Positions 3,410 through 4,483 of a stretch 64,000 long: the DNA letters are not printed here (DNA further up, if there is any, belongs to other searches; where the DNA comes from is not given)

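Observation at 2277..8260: ComA operon without comB/C/DE but with fumarase-like and fumarate-reductase-like enzymes: possible sulfolactate/sulfoacrylate/sulfopropanoate pathway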

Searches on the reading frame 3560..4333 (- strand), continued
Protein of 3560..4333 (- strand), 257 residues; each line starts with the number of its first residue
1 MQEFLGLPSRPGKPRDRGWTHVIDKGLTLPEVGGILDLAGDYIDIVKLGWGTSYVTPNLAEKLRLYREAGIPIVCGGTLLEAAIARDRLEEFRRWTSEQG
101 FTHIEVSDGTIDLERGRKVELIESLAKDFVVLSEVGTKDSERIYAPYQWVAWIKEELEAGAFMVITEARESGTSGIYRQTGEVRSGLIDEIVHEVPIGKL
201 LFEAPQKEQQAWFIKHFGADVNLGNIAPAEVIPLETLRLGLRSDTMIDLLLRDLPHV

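Call 21: search_protein_families(library=pfam, proteins=[P0247, P0255, P0267, P0270, P0274, P0282, P0293, P0333, P0312, P0243], max_evalue=0.0001)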
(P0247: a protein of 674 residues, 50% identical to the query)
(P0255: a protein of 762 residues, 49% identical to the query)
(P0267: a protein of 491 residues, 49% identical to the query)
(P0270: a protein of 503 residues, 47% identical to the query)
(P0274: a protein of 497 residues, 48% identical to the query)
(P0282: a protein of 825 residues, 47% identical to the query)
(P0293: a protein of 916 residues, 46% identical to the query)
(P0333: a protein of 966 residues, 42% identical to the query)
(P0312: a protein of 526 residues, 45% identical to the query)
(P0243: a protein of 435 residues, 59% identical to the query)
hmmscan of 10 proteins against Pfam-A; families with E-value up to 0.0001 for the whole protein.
P0247 (674 aa): 3 families
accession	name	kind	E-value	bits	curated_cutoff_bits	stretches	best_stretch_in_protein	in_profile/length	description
PF02679.21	ComA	-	1.7e-77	260.6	25.2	1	9-246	1-243/243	(2R)-phospho-3-sulfolactate synthase (ComA)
PF18603.7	LAL_C2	-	9.6e-07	29.4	29.4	1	582-651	1-71/78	L-amino acid ligase C-terminal domain 2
PF13535.11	ATP-grasp_4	-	2.2e-06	27.8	27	1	395-535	2-155/160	ATP-grasp domain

P0255 (762 aa): 2 families
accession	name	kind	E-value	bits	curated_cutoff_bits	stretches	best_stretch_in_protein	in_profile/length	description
PF02679.21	ComA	-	2.6e-80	269.8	25.2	1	521-755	4-243/243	(2R)-phospho-3-sulfolactate synthase (ComA)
PF00501.34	AMP-binding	-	9e-50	170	29.9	1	18-359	12-384/384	AMP-binding enzyme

P0267 (491 aa): 2 families
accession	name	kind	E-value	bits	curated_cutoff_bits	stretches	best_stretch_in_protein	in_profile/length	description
PF02679.21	ComA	-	1.4e-88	296.9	25.2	1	18-257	2-243/243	(2R)-phospho-3-sulfolactate synthase (ComA)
PF04029.19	2-ph_phosp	-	1.4e-45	155.7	26.4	1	281-484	9-224/226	2-phosphosulpholactate phosphatase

P0270 (503 aa): 2 families
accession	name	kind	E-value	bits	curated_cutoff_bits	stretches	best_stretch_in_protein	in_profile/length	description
PF02679.21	ComA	-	5.3e-81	272.1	25.2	1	250-488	2-243/243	(2R)-phospho-3-sulfolactate synthase (ComA)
PF04029.19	2-ph_phosp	-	5.6e-31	107.9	26.4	1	18-171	14-163/226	2-phosphosulpholactate phosphatase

P0274 (497 aa): 2 families
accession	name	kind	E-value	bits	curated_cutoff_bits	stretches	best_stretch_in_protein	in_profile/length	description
PF02679.21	ComA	-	1.4e-82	277.3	25.2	1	16-254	3-243/243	(2R)-phospho-3-sulfolactate synthase (ComA)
PF04029.19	2-ph_phosp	-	7.8e-44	149.9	26.4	1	283-483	14-225/226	2-phosphosulpholactate phosphatase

P0282 (825 aa): 3 families
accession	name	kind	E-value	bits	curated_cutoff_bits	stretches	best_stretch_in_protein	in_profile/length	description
PF02679.21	ComA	-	3.1e-77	259.7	25.2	1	575-813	2-243/243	(2R)-phospho-3-sulfolactate synthase (ComA)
PF00501.34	AMP-binding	-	7.8e-47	160.3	29.9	1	21-371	16-384/384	AMP-binding enzyme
PF13193.12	AMP-binding_C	-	2.7e-15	57.5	24.5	1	454-533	1-76/76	AMP-binding enzyme C-terminal domain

P0293 (916 aa): 3 families
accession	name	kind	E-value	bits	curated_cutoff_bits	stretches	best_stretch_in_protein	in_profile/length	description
PF02679.21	ComA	-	2.8e-73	246.8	25.2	1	661-900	2-243/243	(2R)-phospho-3-sulfolactate synthase (ComA)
PF00501.34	AMP-binding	-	3.2e-51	174.8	29.9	1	35-377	4-360/384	AMP-binding enzyme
PF13193.12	AMP-binding_C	-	2.4e-15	57.6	24.5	1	506-584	1-76/76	AMP-binding enzyme C-terminal domain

P0333 (966 aa): 6 families
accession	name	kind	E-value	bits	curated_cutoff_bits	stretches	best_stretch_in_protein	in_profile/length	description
PF02679.21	ComA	-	8.8e-85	284.4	25.2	1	721-960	3-243/243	(2R)-phospho-3-sulfolactate synthase (ComA)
PF00501.34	AMP-binding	-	2.6e-65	221.1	29.9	1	21-433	6-384/384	AMP-binding enzyme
PF23024.1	AMP-dom_DIP2-like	-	1.7e-12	47.8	27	1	477-589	2-107/110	Disco-interacting protein 2-like, AMP domain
PF00550.31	PP-binding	-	2.3e-12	47.4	20.8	1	630-695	4-67/67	Phosphopantetheine attachment site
PF23297.2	ACP_SdgA_C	-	1.8e-09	38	27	1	617-706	3-90/95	Highly reducing polyketide synthase sdgA, C-terminal ACP domain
PF24919.1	Mug62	-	3.3e-05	24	27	1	484-594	31-154/164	Meiotically up-regulated gene 62 protein-like domain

P0312 (526 aa): 2 families
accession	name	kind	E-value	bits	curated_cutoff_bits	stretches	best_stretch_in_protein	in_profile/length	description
PF02679.21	ComA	-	3.7e-86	289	25.2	1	48-287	3-243/243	(2R)-phospho-3-sulfolactate synthase (ComA)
PF04029.19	2-ph_phosp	-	2.4e-45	154.8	26.4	1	313-515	11-225/226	2-phosphosulpholactate phosphatase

P0243 (435 aa): 2 families
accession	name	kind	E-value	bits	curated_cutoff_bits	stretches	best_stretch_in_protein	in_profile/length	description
PF02679.21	ComA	-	9.4e-58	196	25.2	1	208-399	2-199/243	(2R)-phospho-3-sulfolactate synthase (ComA)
PF05683.17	Fumerase_C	-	5e-06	26.5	22.2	1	24-147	45-170/205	Fumarase C-terminus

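Call 25: find_related_loci(query=A2, collection=genome_contigs, flank=10000)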
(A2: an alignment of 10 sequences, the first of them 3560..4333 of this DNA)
Query A2 (257 aa) in genome_contigs; peptide patterns used: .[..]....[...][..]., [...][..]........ (x = any residue, [..] = any of these).
600 stretches matched a pattern (row limit reached: there are more); 594 encode a relative of the query (tblastn E <= 1e-3); the best 80 are kept; 80 distinct loci.
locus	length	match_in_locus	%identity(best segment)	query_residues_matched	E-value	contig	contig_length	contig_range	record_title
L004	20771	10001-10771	93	1-257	2e-159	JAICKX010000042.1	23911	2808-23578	MAG: Thermoleophilia bacterium isolate GZL_HY_2_bin.89 k141_4876289_length_23911_cov_12.2110, whole genome shotgun seque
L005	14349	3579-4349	88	1-257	6e-151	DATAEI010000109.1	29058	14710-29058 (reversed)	MAG TPA_asm: Gaiellales bacterium isolate SMAG_U6773 k141_6397922, whole genome shotgun sequence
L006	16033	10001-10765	75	1-255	3e-130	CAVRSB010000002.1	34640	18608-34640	MAG: uncultured Actinomycetes bacterium isolate MFD08988.bin.2.30 genome assembly, contig: contig_21246, whole genome sh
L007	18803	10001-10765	76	1-255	3e-130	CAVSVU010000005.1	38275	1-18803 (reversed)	MAG: uncultured Actinomycetes bacterium isolate MFD05841.bin.1.21 genome assembly, contig: contig_114255, whole genome s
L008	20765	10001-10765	73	1-255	2e-125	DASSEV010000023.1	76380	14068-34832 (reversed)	MAG TPA_asm: Gaiellales bacterium isolate SMAG_U987 k141_526701, whole genome shotgun sequence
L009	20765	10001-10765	70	1-255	3e-124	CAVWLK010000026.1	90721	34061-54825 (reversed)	MAG: uncultured Actinomycetes bacterium isolate MFD08700.bin.3.300 genome assembly, contig: contig_128001, whole genome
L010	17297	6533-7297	71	1-255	7e-123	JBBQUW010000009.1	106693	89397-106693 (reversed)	MAG: Gaiellales bacterium isolate Co_metawrap_1954 Cmw_1954_k141_7583685_length_106693_cov_13.0000, whole genome shotgun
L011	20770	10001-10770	88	1-257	5e-127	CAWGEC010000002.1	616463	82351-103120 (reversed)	MAG: uncultured Actinomycetes bacterium isolate MFD02199.bin.2.72 genome assembly, contig: contig_12219, whole genome sh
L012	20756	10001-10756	69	3-254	4e-119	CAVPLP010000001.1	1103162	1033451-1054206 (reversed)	MAG: uncultured Actinomycetes bacterium isolate MFD00392.bin.1.415 genome assembly, contig: contig_10077, whole genome s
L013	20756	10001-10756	69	3-254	5e-118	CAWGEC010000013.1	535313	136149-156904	MAG: uncultured Actinomycetes bacterium isolate MFD02199.bin.2.72 genome assembly, contig: contig_9225, whole genome sho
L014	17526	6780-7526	71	4-252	3e-117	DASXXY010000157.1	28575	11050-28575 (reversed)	MAG TPA_asm: Gaiellales bacterium isolate SMAG_U4810 k141_3406794, whole genome shotgun sequence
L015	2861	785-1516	71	3-246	4e-117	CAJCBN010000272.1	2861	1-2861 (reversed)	MAG: uncultured actinobacterium isolate Loc081215-4m_bin-1677 genome assembly, contig: bin-1677:272/520, whole genome sh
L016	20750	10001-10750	66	4-253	7e-113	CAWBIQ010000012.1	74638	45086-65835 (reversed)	MAG: uncultured Actinomycetes bacterium isolate MFD06435.bin.2.138 genome assembly, contig: contig_65855, whole genome s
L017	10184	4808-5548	71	4-250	1e-112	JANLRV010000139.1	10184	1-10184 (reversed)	MAG: Actinomycetes bacterium isolate OTE_25_metabat_83 OTE_25_k141_702051, whole genome shotgun sequence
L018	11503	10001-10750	66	4-253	6e-112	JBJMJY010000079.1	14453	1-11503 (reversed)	MAG: Gaiellaceae bacterium isolate 12C18O_168h_50_P13_coass_bin_3 k141_3060150, whole genome shotgun sequence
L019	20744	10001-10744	66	4-251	3e-112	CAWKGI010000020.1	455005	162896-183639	MAG: uncultured Actinomycetes bacterium isolate MFD02979.bin.2.172 genome assembly, contig: contig_25311, whole genome s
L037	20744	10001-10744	64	4-251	7e-109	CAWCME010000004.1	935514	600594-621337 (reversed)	MAG: uncultured Actinomycetes bacterium isolate MFD05502.bin.2.141 genome assembly, contig: contig_19428, whole genome s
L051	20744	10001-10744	64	4-251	2e-106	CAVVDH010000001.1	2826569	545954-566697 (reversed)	MAG: uncultured Actinomycetes bacterium isolate MFD02416.bin.2.67 genome assembly, contig: contig_16548, whole genome sh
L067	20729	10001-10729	65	4-246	8e-103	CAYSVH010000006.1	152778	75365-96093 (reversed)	MAG TPA_asm: uncultured Bifidobacteriaceae bacterium isolate binchicken_co179_167 genome assembly, contig: NODE_490_leng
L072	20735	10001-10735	64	4-248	3e-100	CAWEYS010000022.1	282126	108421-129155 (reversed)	MAG: Miltoncostaeaceae bacterium isolate MFD00962.bin.2.96 genome assembly, contig: contig_54188, whole genome shotgun s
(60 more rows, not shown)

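Call 32: search_protein_families(library=pfam, proteins=[L072:7766-8674:+, L072:12005-13840:-, L072:4748-7108:-, L014:7879-8370:+, L014:9254-9865:+, L014:9934-11211:+, L067:10677-12803:+, L067:7462-8502:+, L067:6489-7667:-, L012:8538-9719:-], max_evalue=0.001)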
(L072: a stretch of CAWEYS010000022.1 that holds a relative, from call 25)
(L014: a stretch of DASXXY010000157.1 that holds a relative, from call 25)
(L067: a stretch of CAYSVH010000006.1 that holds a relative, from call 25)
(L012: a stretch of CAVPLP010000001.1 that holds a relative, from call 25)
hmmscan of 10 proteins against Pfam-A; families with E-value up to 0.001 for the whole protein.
L072:7766-8674:+ (302 aa): 3 families
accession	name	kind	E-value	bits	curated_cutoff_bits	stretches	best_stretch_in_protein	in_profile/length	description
PF03466.25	LysR_substrate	-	2.2e-49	168.1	28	1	88-296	3-208/209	LysR substrate binding domain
PF00126.33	HTH_1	-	2.8e-23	82.1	26.6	1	3-62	1-60/60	Bacterial regulatory helix-turn-helix protein, lysR family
PF01022.26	HTH_5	-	0.00074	19.8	22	0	17-41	17-41/47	Bacterial regulatory protein, arsR family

L072:12005-13840:- (611 aa): 2 families
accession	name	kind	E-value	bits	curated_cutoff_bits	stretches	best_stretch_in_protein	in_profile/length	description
PF01717.24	Meth_synt_2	-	7.3e-152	505.7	21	1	278-601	1-323/324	Cobalamin-independent synthase, Catalytic domain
PF08267.18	Meth_synt_1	-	3.6e-44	152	27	2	2-158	149-308/313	Cobalamin-independent synthase, N-terminal domain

L072:4748-7108:- (786 aa): 8 families
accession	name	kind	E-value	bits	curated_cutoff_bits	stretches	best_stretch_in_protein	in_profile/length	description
PF05362.19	Lon_C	-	5.5e-83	278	21.1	1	570-775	2-204/205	Lon protease (S16) C-terminal proteolytic domain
PF00004.35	AAA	-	3.6e-24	86.1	21.2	1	350-486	2-126/131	ATPase family associated with various cellular activities (AAA)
PF22667.2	Lon_lid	-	1.9e-21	75.9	27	1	510-561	1-52/57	Lon protease AAA+ ATPase lid domain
PF02190.22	LON_substr_bdg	-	1.1e-18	68.3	28.7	1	16-191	2-195/200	ATP-dependent protease La (LON) substrate-binding domain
PF07728.20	AAA_5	-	2.1e-09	38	22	1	350-480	3-136/139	AAA domain (dynein-related subfamily)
PF07724.20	AAA_2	-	8.4e-05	23.1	27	1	349-473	6-127/166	AAA domain (Cdc48 subfamily)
PF13401.12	AAA_22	-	8.7e-05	23.3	27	1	348-439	7-102/130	AAA domain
PF13191.12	AAA_16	-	0.00033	21.6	32.6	1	342-410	21-85/167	AAA ATPase domain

L014:7879-8370:+ (163 aa): 0 families

L014:9254-9865:+ (203 aa): 0 families

L014:9934-11211:+ (425 aa): 1 family
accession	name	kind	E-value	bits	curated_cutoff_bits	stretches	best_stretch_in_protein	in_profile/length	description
PF13860.13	FlgD_ig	-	8.2e-07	29.4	27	1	89-133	32-76/79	FlgD Ig-like domain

L067:10677-12803:+ (708 aa): 1 family
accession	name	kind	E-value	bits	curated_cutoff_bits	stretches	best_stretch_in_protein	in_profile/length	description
PF02449.21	Glyco_hydro_42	-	0.00013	21.8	21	1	277-381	189-283/376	Beta-galactosidase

L067:7462-8502:+ (346 aa): 3 families
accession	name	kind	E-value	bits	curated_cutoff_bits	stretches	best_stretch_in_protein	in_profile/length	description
PF03466.25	LysR_substrate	-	1.7e-49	168.5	28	1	129-335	2-205/209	LysR substrate binding domain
PF00126.33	HTH_1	-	1.5e-25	89.3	26.6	1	45-104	1-60/60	Bacterial regulatory helix-turn-helix protein, lysR family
PF12727.12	PBP_like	-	0.00019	21.1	27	1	193-279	57-143/193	PBP superfamily domain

L067:6489-7667:- (392 aa): 7 families
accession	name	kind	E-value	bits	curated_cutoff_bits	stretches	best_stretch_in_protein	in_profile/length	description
PF08241.18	Methyltransf_11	-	7.2e-20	71.9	21.2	1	173-270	1-94/95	Methyltransferase domain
PF13649.12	Methyltransf_25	-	1.6e-17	64.4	27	1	172-267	1-97/97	Methyltransferase domain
PF13847.12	Methyltransf_31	-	7.1e-16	58.6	27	1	168-272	3-110/145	Methyltransferase domain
PF01209.24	Ubie_methyltran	-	3.8e-14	53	20.1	1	166-271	45-151/233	ubiE/COQ5 methyltransferase family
PF13489.12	Methyltransf_23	-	6.1e-13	49.3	27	1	166-275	20-120/164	Methyltransferase domain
PF08242.18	Methyltransf_12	-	1.2e-12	48.8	30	1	173-269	1-98/98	Methyltransferase domain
PF01135.25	PCMT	-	2e-06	28.2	20.3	1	160-273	65-173/210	Protein-L-isoaspartate(D-aspartate) O-methyltransferase (PCMT)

L012:8538-9719:- (393 aa): 4 families
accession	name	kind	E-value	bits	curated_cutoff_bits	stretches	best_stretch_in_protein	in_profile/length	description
PF13641.12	Glyco_tranf_2_3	-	1.5e-13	51.8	27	1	146-327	56-226/230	Glycosyltransferase like family 2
PF13632.12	Glyco_trans_2_3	-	2.1e-10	41.2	27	1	176-315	2-129/198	Glycosyl transferase family group 2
PF00535.33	Glycos_transf_2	-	1.1e-09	38.9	23.3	1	114-220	13-126/168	Glycosyl transferase family 2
PF13506.12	Glyco_transf_21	-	0.00082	19.3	21.7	0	242-306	88-151/174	Glycosyl transferase family 21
